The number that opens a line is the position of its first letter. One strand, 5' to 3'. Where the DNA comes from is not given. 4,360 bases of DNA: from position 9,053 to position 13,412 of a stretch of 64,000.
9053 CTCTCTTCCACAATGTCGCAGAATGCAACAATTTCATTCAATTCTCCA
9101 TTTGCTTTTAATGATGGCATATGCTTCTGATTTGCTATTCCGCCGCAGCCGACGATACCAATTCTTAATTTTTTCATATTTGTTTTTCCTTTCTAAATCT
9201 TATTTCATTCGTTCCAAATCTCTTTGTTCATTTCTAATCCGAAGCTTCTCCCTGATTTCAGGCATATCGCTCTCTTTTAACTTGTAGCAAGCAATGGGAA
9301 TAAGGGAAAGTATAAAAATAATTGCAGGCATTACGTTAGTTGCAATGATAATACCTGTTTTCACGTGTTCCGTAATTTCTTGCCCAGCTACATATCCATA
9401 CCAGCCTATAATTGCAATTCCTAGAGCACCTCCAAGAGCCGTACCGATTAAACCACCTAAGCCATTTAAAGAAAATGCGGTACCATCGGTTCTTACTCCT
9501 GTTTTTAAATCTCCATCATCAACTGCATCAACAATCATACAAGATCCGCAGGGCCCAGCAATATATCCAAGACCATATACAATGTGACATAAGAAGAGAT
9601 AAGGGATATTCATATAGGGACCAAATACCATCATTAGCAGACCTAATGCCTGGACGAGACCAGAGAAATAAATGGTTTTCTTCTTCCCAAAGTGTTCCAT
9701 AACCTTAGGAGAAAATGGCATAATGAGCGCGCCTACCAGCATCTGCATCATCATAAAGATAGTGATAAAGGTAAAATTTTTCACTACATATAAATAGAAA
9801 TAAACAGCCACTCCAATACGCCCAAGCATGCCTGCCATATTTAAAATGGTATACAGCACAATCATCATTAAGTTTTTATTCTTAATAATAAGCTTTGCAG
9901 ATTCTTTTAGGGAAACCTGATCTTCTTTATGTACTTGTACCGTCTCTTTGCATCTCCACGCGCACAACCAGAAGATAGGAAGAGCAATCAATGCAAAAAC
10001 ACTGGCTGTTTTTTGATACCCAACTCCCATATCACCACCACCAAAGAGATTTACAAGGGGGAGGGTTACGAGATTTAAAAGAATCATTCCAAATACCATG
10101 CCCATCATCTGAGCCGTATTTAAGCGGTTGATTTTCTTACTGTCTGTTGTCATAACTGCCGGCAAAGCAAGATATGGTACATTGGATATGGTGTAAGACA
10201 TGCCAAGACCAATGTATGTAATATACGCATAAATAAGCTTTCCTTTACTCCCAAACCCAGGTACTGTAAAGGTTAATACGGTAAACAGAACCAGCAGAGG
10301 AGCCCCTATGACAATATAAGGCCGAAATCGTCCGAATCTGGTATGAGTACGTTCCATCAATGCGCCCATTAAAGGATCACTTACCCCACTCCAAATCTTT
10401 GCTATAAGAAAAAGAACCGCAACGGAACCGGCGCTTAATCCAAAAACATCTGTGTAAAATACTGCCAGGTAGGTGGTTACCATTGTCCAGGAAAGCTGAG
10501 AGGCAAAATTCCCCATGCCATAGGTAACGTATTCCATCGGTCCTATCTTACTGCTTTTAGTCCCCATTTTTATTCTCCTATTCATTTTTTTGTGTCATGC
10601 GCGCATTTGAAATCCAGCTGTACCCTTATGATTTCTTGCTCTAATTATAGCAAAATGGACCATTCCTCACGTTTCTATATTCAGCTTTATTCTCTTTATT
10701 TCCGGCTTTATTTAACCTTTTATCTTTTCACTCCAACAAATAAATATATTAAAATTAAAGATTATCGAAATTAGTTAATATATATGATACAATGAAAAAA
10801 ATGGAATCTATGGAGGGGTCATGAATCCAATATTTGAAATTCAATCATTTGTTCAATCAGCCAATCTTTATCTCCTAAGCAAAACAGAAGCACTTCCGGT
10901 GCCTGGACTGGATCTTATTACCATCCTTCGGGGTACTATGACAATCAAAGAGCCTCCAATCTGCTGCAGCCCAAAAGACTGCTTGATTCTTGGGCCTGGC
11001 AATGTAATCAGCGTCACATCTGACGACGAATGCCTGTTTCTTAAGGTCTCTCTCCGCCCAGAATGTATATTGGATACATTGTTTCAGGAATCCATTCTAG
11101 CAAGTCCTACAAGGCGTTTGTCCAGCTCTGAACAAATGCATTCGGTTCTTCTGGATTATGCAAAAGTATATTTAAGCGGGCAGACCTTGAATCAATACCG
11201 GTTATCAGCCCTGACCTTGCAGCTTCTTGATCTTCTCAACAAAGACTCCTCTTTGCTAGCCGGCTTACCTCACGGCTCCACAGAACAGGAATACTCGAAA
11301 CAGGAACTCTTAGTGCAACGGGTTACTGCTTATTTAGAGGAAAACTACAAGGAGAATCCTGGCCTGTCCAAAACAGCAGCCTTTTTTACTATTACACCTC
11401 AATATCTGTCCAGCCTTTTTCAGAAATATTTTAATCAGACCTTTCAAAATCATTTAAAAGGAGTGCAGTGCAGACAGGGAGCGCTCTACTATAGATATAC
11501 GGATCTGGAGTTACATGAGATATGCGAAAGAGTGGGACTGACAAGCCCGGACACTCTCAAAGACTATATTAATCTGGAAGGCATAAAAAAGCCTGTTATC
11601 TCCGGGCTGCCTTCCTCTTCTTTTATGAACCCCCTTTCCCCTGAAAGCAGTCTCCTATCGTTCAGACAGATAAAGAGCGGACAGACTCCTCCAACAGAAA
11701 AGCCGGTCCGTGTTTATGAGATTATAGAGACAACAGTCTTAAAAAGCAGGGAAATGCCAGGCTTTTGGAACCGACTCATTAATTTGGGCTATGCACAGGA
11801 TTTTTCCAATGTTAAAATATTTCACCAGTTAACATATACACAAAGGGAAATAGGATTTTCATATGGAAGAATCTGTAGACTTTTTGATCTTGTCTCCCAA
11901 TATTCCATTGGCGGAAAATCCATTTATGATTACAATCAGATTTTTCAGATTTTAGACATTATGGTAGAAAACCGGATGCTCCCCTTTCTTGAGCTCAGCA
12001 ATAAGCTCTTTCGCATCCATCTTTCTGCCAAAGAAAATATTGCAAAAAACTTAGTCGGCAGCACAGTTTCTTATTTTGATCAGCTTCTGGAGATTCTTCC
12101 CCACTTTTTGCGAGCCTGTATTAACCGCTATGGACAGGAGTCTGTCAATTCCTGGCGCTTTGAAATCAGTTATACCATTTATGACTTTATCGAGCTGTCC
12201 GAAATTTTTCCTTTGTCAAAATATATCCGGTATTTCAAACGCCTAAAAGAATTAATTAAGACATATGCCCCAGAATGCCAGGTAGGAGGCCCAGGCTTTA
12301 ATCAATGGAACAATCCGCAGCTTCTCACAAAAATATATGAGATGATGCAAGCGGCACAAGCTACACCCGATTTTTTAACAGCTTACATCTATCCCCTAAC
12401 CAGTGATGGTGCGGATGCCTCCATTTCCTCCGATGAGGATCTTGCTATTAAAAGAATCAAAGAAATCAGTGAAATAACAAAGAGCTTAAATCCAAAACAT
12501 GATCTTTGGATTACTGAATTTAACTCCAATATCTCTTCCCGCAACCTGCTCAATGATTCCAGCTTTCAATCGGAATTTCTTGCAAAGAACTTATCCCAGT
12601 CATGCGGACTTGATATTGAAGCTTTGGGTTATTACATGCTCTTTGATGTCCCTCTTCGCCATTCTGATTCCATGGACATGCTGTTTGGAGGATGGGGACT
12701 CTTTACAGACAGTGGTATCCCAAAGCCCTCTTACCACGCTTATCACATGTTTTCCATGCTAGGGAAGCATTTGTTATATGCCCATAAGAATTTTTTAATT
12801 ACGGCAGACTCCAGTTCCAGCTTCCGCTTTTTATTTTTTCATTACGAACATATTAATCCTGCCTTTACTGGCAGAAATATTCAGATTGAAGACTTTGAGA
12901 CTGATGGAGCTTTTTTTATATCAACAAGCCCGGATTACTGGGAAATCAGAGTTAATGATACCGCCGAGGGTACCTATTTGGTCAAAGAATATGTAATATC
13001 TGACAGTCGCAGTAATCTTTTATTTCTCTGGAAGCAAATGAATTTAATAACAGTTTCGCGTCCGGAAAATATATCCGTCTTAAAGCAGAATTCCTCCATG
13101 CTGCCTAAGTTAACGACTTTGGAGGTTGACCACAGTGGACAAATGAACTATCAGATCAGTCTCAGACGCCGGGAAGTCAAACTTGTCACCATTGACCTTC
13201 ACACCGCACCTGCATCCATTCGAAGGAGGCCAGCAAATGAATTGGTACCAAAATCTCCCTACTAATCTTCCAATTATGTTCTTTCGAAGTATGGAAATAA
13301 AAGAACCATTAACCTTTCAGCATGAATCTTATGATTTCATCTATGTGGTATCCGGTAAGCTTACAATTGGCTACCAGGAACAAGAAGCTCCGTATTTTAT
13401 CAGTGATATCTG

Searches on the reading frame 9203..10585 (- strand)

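Call 7: search_protein_families(library=pfam, proteins=[window:9203-10585:-], max_evalue=0.01)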
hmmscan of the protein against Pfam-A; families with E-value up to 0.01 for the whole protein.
window:9203-10585:- (461 aa): 2 families
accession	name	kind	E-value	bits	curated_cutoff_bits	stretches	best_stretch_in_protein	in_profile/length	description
PF13347.12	MFS_2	-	3.8e-88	296.3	27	1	22-437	2-426/427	MFS/sugar transport protein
PF07690.21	MFS_1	-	4.5e-15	55.9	33.4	1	24-344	3-311/347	Major Facilitator Superfamily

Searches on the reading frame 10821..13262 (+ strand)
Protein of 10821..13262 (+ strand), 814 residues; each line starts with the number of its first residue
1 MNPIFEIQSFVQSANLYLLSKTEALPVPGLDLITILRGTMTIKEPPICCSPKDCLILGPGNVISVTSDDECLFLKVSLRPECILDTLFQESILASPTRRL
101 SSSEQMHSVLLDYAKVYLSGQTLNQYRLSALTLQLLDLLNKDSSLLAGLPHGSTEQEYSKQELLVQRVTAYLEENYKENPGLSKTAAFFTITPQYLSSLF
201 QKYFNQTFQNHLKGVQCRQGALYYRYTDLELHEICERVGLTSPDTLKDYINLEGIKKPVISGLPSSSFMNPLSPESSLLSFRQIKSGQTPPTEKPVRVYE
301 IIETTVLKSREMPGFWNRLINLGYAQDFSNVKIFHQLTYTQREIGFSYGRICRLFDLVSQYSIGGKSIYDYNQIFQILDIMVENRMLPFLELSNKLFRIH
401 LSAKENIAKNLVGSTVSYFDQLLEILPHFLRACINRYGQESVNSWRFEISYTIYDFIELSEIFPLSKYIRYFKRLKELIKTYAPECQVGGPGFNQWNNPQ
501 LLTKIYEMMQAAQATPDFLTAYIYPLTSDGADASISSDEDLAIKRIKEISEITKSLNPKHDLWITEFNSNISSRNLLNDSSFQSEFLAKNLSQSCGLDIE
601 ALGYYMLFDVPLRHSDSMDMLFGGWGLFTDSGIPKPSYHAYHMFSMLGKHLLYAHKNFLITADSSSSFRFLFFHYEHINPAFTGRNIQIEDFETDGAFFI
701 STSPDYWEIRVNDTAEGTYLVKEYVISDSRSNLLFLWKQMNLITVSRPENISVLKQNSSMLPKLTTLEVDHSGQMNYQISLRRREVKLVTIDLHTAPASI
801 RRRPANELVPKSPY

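Call 7: search_protein_families(library=pfam, proteins=[window:10821-13262:+], max_evalue=0.01)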
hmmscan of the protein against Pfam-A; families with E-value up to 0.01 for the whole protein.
window:10821-13262:+ (814 aa): 2 families
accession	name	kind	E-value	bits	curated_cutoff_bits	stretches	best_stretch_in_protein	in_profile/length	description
PF01229.23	Glyco_hydro_39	-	9.2e-33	114.2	26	1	309-665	11-363/472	Glycosyl hydrolases family 39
PF12833.13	HTH_18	-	0.00039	21.1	33.6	1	186-248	2-64/80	Helix-turn-helix domain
